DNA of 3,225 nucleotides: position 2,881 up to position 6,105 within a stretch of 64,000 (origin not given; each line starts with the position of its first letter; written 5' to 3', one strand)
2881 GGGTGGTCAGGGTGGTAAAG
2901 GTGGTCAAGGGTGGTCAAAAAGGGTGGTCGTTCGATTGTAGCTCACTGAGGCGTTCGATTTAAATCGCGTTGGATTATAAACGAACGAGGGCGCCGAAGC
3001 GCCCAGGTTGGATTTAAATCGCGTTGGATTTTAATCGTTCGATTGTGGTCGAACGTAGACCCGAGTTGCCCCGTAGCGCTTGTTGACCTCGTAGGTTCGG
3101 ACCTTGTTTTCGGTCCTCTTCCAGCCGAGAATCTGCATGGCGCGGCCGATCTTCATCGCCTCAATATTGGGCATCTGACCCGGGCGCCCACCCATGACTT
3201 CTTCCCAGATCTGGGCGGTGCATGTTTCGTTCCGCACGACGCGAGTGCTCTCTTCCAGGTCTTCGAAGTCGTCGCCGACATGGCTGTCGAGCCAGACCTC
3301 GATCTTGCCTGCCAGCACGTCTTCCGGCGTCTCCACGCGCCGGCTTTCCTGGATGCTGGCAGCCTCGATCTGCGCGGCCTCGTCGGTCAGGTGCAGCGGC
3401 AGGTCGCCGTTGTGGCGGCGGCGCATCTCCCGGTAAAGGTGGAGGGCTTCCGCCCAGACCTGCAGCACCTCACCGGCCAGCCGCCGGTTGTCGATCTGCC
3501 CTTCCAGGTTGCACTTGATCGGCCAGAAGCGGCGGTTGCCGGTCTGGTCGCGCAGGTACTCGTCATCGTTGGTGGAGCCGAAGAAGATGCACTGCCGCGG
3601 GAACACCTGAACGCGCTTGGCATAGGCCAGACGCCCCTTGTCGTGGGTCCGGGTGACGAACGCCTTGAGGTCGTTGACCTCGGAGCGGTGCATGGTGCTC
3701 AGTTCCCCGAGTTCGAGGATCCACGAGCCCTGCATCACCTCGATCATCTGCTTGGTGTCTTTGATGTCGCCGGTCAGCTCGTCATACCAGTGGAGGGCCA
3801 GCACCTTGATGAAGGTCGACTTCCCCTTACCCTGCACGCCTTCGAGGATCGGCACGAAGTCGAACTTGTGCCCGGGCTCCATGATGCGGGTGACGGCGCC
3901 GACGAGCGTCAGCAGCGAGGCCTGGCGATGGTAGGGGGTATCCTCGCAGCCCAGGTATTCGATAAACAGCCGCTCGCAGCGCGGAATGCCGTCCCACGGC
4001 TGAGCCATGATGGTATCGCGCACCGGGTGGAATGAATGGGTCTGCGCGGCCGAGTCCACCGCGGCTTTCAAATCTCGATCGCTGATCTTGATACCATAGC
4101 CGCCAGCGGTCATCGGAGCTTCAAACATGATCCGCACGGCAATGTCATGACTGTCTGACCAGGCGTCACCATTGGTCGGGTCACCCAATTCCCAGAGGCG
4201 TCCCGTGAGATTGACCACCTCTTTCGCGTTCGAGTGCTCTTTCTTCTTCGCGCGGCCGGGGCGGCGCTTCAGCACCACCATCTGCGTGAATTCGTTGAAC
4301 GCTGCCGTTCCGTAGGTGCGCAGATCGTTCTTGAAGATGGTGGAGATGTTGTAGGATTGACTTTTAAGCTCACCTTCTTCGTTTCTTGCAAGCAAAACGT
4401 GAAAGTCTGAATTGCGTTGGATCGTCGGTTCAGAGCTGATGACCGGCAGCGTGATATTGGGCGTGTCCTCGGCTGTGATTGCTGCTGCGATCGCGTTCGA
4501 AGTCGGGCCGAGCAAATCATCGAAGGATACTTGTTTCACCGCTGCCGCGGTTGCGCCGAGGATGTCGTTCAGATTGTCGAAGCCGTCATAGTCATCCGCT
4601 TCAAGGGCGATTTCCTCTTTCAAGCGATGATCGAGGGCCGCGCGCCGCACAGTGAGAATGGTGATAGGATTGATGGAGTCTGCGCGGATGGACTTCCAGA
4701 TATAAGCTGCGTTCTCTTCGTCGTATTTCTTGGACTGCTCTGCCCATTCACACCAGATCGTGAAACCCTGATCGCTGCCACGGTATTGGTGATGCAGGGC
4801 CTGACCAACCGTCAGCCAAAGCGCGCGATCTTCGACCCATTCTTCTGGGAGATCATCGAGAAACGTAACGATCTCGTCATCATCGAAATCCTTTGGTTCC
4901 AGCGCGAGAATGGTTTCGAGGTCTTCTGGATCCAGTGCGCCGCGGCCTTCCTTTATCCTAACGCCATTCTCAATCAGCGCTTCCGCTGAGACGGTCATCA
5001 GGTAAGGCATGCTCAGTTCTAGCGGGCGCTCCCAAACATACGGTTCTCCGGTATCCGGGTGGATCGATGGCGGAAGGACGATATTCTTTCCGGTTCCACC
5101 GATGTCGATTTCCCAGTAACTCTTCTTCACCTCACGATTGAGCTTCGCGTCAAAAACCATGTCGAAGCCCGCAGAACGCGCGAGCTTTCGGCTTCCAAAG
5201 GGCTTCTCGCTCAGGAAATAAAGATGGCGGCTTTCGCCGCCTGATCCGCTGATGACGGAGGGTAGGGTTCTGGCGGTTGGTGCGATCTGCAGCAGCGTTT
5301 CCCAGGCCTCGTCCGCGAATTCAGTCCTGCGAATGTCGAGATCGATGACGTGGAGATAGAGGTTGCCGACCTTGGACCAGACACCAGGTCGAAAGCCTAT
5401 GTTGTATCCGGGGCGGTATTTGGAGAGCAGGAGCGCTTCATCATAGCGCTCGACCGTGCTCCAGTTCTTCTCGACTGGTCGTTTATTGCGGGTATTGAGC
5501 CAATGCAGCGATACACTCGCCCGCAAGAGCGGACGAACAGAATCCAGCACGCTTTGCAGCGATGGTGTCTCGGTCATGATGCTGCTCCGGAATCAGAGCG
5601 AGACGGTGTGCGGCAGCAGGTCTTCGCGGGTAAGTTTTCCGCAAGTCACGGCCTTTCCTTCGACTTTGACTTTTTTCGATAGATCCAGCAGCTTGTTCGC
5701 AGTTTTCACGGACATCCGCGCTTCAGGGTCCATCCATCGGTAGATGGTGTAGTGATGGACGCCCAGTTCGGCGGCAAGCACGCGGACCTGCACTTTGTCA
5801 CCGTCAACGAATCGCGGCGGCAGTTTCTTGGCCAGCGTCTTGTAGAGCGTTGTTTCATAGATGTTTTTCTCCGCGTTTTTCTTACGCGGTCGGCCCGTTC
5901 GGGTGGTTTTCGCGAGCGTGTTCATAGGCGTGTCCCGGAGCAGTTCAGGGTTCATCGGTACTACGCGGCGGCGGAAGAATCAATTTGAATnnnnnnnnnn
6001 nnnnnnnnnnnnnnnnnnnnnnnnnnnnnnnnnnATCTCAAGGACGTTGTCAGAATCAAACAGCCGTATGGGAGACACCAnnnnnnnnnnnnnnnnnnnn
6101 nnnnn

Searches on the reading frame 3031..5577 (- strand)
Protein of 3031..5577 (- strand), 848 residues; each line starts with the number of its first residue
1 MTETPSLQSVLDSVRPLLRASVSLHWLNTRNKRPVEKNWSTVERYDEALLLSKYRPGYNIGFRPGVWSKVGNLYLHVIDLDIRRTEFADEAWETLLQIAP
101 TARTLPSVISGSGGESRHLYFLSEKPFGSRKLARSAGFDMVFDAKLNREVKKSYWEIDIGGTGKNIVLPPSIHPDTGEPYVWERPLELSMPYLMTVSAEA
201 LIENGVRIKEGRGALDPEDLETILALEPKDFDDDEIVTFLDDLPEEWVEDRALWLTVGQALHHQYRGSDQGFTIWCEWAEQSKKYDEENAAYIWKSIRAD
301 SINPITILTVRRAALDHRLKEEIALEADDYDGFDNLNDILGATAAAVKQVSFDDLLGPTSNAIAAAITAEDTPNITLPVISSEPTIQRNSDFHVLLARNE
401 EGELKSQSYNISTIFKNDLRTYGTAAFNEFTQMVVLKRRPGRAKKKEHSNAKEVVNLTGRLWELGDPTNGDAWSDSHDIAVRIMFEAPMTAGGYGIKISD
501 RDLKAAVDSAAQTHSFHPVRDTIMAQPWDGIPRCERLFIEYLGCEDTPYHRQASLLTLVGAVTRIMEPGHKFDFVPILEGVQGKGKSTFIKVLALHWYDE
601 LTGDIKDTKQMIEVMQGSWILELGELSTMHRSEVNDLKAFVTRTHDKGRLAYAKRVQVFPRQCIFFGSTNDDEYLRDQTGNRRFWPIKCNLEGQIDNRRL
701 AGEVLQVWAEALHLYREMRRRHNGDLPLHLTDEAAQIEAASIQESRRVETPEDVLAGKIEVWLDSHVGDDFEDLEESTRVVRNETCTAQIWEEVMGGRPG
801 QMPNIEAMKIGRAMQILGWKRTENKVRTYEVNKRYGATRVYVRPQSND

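Call 10: search_protein_families(library=pfam, proteins=[window:3031-5577:-], max_evalue=0.01)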
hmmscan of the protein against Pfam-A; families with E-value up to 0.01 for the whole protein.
window:3031-5577:- (848 aa): 4 families
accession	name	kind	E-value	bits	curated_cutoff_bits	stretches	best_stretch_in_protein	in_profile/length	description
PF05272.17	VapE-like_dom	-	2.6e-72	243.2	25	1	527-744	5-213/217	Virulence-associated protein E-like domain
PF09250.16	Prim-Pol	-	1.4e-13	52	22.8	1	22-185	9-148/158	Bifunctional DNA primase/polymerase, N-terminal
PF08707.16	PriCT_2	-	1.9e-13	51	22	1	239-314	4-77/77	Primase C terminal 2 (PriCT-2)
PF19263.5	DUF5906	-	3.1e-05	25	27.6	1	578-683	1-114/114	Family of unknown function (DUF5906)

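Call 32: search_dna_similar(query=window:3031-5577:-, collection=phages, mode=protein, max_evalue=1e-10, max_rows=60, rows=spread)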
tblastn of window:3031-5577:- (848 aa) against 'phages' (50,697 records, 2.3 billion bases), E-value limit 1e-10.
Records with a match: 731; places in all: 731; records where one place covers at least 80% of the query: 23.
Best place of each record, by identity: <60% 731.
By first word of the organism name: Streptococcus 124; Bacteroides 105; Staphylococcus 87; Xanthomonas 46; Phocaeicola 24; Paenibacillus 24; Rhodobacter 23; Bacteriophage 23; Leuconostoc 22; Clostridium 20; and 72 more.
By host as written in the record: - 53; Staphylococcus aureus 34; Rhodobacter capsulatus YW1 23; Xanthomonas oryzae pv. oryzae 14; Corynebacterium xerosis 13; Clostridium perfringens 12; Ruegeria pomeroyi DSS-3 10; Bacteroides thetaiotaomicron VPI-5482 10; and 371 more.
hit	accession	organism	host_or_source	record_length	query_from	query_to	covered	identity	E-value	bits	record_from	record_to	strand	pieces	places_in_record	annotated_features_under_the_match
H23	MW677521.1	Rhodobacter phage RcPescado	Rhodobacter capsulatus YW1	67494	1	843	99%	52.5%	0e+0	838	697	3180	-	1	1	1: DNA primase/polymerase domain protein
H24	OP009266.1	Rhodobacter phage RcAquaphina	Rhodobacter capsulatus YW1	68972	1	843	99%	51.9%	0e+0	825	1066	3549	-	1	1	DNA primase/polymerase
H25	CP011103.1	Listeria phage LWP01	Listeria weihenstephanensis WS 4560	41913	396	843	53%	34.1%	1e-55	215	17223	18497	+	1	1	phage-like protein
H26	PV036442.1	Coprococcus phage NatCom_29765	Coprococcus sp.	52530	358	843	57%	30.6%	5e-51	201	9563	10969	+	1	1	DNA helicase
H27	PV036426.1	Acutalibacteraceae phage NatCom_11578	Acutalibacteraceae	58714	404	842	52%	33.6%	2e-55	214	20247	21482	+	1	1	DNA helicase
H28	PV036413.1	Acutalibacteraceae phage NatCom_991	Acutalibacteraceae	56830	379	842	55%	31.3%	2e-50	199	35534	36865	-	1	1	DNA helicase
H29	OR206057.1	Staphylococcus phage vB_SauS_PHM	methicillin-resistant Staphylococcus ...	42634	401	846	53%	31.9%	4e-54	210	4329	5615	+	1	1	VirE family protein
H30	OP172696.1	Phocaeicola phage BM127P3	Phocaeicola massiliensis DA127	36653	399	847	53%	31.6%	5e-49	194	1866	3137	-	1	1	hypothetical protein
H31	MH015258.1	Ruegeria phage vB_RpoS-V16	Ruegeria pomeroyi DSS-3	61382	390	794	48%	34.9%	1e-56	218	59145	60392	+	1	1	virulence-associated protein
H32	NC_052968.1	Synechococcus virus S-ESS1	Synechococcus sp.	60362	396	764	44%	38.2%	2e-59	226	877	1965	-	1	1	DNA helicase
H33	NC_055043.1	Staphylococcus phage SA137ruMSSAST121PVL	Staphylococcus aureus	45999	401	846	53%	31.4%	7e-53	206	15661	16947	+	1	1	DNA helicase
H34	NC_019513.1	Staphylococcus phage SMSAP5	Staphylococcus aureus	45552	401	846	53%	31.4%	7e-53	206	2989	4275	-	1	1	DNA helicase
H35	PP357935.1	Staphylococcus phage vB_Sau_MetB16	Staphylococcus aureus metB16 ...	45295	401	846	53%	31.4%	1e-52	206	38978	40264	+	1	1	DNA primase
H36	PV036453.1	Syntrophomonadaceae phage IMGVR 15540650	Syntrophomonadaceae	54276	389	842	54%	30.5%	4e-46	186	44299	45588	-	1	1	DNA helicase | hypothetical protein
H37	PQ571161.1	Pseudomonas phage Haddon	Pseudomonas aeruginosa PA14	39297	395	821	50%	32.2%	2e-48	193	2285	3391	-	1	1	DNA helicase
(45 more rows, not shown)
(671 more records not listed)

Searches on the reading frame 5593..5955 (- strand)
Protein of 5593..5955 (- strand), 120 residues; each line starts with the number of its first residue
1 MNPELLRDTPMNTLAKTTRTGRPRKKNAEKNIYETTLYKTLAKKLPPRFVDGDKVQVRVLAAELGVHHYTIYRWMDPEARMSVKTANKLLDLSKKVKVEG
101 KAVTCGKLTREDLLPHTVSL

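Call 10: search_protein_families(library=pfam, proteins=[window:5593-5955:-], max_evalue=0.01)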
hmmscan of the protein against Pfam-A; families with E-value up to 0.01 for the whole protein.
window:5593-5955:- (120 aa): 2 families
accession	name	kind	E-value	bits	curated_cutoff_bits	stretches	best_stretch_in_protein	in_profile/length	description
PF01527.26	HTH_Tnp_1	-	0.002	18.8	24.1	1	55-97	24-68/75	Transposase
PF13384.12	HTH_23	-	0.0092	16.2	24.6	0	56-75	19-38/50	Homeodomain-like domain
